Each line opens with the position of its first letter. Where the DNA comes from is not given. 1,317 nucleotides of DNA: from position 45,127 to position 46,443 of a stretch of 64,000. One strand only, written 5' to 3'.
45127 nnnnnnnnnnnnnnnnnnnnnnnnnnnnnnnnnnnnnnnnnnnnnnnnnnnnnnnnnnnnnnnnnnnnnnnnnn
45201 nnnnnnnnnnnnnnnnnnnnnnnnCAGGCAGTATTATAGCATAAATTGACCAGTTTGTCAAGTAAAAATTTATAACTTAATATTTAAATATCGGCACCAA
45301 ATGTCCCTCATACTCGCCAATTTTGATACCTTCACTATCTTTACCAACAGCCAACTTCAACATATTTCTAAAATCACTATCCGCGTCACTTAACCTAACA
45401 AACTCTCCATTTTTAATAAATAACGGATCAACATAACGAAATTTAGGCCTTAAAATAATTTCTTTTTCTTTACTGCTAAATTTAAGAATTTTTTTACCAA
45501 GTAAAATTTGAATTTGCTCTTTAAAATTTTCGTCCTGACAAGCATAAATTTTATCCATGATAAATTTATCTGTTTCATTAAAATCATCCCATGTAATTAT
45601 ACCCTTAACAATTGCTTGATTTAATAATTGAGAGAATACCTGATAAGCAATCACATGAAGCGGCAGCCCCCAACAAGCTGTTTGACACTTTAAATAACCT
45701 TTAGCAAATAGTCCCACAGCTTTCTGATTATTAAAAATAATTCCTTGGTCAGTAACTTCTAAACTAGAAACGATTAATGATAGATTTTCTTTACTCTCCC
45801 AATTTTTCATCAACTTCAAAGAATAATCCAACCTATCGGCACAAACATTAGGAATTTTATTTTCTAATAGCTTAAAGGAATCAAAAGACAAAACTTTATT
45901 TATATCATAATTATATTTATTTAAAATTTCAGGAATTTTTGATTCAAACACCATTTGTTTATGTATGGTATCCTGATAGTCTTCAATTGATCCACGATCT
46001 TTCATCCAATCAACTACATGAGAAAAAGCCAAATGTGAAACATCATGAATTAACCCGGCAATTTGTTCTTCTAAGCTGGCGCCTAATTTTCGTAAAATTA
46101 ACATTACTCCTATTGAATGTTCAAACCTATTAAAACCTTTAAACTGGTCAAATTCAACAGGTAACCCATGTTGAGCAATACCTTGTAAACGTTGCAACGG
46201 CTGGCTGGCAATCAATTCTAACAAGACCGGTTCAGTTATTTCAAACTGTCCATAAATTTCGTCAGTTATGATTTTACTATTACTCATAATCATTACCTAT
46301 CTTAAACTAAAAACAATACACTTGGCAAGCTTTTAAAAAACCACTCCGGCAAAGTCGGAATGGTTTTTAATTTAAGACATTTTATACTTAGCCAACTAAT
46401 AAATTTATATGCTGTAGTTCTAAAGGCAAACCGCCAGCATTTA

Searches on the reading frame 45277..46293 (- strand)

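Call 23: search_protein_families(library=pfam, proteins=[window:45277-46293:-], max_evalue=0.00001)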
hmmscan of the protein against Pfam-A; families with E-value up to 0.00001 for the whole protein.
window:45277-46293:- (338 aa): 1 family
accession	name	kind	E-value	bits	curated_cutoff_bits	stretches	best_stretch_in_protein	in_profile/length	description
PF01966.28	HD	-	8e-07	29.8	22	1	56-121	1-72/116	HD domain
